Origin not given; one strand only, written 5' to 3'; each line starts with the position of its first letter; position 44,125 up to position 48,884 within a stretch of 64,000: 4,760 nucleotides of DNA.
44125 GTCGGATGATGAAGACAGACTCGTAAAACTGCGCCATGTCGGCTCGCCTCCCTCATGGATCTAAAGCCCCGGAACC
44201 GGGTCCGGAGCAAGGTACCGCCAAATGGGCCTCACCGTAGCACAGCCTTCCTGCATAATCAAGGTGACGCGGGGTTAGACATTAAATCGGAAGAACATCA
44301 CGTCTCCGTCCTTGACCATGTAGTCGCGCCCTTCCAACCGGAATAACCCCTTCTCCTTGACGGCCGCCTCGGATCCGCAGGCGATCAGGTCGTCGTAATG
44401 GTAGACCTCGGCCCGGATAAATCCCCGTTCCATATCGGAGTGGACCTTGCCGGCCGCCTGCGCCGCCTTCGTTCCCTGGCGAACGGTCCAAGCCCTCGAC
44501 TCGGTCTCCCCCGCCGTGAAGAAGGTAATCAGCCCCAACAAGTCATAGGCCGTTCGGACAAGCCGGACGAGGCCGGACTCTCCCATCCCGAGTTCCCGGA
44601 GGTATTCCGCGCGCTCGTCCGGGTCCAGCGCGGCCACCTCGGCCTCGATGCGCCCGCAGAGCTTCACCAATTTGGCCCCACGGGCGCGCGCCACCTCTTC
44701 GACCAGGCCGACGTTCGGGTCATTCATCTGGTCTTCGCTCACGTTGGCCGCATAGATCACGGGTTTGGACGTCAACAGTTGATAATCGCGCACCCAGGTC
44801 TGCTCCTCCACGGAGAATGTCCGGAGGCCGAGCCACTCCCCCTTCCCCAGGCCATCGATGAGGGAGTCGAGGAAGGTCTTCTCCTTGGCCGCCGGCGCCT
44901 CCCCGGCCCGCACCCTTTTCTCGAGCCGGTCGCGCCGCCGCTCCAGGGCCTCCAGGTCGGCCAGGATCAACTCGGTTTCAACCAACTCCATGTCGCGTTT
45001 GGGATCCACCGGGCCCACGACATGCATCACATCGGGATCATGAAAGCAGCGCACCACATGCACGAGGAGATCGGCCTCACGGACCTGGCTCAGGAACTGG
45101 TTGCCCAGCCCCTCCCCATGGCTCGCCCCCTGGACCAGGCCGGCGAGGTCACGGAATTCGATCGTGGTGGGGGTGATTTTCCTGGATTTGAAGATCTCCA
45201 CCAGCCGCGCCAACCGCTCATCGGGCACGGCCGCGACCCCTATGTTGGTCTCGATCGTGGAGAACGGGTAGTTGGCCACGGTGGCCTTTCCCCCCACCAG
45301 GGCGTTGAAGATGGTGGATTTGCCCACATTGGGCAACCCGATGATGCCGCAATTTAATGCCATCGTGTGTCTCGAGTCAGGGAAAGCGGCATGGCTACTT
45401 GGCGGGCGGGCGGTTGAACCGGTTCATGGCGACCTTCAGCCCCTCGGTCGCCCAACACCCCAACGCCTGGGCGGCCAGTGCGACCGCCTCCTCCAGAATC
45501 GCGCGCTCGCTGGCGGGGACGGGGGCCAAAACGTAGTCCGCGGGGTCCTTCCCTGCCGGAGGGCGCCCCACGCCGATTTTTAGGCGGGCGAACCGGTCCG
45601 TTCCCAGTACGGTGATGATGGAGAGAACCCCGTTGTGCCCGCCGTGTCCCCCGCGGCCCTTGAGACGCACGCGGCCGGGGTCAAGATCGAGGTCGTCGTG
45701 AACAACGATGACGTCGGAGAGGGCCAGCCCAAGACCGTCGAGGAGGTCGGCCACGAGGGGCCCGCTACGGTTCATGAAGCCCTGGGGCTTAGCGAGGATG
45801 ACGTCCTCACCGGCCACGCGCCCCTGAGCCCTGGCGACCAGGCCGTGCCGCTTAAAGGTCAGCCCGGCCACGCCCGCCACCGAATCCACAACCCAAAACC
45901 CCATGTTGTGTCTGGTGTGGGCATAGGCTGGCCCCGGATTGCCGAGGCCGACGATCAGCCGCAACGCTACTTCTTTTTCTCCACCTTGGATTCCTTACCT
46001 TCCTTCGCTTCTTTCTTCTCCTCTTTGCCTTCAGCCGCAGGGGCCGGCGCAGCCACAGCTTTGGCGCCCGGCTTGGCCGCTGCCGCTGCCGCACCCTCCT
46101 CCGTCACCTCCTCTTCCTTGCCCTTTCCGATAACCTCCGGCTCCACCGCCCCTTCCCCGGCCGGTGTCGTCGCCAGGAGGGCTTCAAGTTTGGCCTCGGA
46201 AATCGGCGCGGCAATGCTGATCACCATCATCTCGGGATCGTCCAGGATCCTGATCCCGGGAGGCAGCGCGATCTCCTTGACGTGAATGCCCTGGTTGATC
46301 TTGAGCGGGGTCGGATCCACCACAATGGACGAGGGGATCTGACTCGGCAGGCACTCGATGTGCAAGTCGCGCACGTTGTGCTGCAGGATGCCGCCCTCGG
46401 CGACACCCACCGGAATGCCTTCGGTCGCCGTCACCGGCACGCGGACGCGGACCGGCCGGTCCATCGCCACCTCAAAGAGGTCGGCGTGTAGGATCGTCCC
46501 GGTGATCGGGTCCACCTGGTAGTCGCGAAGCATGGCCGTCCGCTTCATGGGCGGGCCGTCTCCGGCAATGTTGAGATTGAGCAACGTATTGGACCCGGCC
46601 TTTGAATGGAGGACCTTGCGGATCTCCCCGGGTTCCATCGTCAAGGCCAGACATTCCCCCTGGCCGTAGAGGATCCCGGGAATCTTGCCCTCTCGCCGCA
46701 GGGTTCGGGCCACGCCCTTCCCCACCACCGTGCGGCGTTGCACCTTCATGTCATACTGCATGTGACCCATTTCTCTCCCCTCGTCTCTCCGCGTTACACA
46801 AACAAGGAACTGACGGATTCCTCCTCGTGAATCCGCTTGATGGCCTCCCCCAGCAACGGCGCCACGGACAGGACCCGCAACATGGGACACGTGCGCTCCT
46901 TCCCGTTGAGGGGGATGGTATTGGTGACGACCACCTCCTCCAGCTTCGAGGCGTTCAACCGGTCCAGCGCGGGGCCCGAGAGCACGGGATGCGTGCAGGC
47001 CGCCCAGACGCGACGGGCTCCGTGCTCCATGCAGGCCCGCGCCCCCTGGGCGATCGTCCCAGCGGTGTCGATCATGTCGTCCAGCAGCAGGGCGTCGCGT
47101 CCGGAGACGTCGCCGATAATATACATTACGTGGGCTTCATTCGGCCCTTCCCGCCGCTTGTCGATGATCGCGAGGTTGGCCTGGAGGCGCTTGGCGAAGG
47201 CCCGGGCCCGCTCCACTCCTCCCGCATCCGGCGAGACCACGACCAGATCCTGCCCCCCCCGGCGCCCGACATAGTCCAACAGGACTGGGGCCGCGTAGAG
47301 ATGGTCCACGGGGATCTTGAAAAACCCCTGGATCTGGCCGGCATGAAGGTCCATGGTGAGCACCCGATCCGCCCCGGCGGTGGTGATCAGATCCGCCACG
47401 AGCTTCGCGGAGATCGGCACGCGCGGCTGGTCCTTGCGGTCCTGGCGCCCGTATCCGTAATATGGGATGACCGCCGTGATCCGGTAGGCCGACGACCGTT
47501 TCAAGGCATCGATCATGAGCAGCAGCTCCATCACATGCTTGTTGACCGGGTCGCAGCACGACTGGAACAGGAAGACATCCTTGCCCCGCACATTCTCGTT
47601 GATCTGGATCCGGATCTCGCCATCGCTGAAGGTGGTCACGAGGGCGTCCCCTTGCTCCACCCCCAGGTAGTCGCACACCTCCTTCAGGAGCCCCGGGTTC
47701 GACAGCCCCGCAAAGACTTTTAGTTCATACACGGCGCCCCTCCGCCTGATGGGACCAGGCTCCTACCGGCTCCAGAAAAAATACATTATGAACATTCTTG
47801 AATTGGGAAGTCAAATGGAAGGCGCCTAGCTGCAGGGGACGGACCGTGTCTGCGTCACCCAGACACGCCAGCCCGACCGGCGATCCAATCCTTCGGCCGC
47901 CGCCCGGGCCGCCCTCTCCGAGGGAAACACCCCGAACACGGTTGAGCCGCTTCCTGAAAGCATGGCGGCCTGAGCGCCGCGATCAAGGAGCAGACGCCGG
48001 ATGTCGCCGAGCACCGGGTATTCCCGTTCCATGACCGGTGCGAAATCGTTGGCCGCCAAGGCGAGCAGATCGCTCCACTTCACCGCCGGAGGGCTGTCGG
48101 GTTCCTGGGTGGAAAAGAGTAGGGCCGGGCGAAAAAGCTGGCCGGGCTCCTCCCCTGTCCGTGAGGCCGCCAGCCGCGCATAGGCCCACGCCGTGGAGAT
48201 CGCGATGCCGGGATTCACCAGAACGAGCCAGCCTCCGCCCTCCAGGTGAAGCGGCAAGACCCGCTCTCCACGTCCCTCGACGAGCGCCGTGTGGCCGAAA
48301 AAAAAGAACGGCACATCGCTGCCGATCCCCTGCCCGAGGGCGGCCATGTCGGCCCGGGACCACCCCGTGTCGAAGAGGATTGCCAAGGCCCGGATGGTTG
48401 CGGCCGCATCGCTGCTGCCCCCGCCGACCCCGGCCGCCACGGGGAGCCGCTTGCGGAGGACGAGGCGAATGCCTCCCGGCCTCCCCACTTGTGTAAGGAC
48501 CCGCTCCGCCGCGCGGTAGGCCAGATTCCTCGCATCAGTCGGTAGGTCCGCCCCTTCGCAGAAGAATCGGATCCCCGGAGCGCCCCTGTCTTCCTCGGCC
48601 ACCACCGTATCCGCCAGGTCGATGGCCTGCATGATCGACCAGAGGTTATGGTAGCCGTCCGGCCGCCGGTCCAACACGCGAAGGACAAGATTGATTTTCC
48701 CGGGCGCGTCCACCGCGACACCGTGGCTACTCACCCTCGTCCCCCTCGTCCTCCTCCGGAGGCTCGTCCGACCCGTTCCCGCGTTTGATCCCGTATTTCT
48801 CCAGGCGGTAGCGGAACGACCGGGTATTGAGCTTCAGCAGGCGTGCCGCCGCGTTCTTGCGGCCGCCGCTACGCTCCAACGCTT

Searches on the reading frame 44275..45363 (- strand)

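Call 61: search_protein_families(library=pfam, proteins=[window:44275-45363:-], max_evalue=0.00001)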
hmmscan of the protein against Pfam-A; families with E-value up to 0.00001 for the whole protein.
window:44275-45363:- (362 aa): 3 families
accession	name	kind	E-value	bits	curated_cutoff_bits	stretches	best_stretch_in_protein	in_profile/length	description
PF06071.19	YchF-GTPase_C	-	5.4e-39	132.6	27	1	278-361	1-84/84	Protein of unknown function (DUF933)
PF01926.29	MMR_HSR1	-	2.7e-20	73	21.9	1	5-107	2-85/113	50S ribosome-binding GTPase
PF02421.24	FeoB_N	-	1.6e-09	37.9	27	1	5-48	3-46/156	Ferrous iron transport protein B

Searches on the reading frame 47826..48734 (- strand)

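Call 61: search_protein_families(library=pfam, proteins=[window:47826-48734:-], max_evalue=0.00001)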
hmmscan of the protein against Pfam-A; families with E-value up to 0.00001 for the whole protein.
window:47826-48734:- (302 aa): 2 families
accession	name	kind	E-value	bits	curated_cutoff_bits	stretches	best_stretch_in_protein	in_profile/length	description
PF00288.32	GHMP_kinases_N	-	7.7e-16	58.5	22.3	1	70-147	1-86/87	GHMP kinases N terminal domain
PF08544.19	GHMP_kinases_C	-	5.1e-10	40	21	1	226-284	20-80/85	GHMP kinases C terminal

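Call 91: search_protein_families(library=ncbifam, proteins=[window:47826-48734:-], max_evalue=1e-10)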
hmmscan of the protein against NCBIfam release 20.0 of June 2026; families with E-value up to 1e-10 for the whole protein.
window:47826-48734:- (302 aa): 8 families
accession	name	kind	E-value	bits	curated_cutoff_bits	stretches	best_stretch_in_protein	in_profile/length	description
NF011202.0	PRK14608.1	equivalog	1.4e-56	191.9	204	1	6-296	10-292/294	4-(cytidine 5'-diphospho)-2-C-methyl-D-erythritol kinase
TIGR00154.1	ispE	equivalog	2.7e-56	191.3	138.7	1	7-278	4-266/294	4-(cytidine 5'-diphospho)-2-C-methyl-D-erythritol kinase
NF002870.0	PRK03188.1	equivalog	4.2e-55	186.6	286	1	3-285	8-285/310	4-(cytidine 5'-diphospho)-2-C-methyl-D-erythritol kinase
NF011205.0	PRK14611.1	equivalog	1.2e-36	126.6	364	1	8-294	4-272/275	4-(cytidine 5'-diphospho)-2-C-methyl-D-erythritol kinase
NF011207.0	PRK14613.1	equivalog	2.7e-27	95.8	359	1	10-276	3-276/297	4-(cytidine 5'-diphospho)-2-C-methyl-D-erythritol kinase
NF003216.0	PRK04181.1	equivalog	5.6e-20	72.2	191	1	10-269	5-253/257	4-(cytidine 5'-diphospho)-2-C-methyl-D-erythritol kinase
NF002288.1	PRK01212.1-4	equivalog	7e-13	48.3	194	0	41-182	26-180/303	homoserine kinase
TIGR00191.1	thrB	equivalog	1.3e-12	47.2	168.25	1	58-277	47-272/304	homoserine kinase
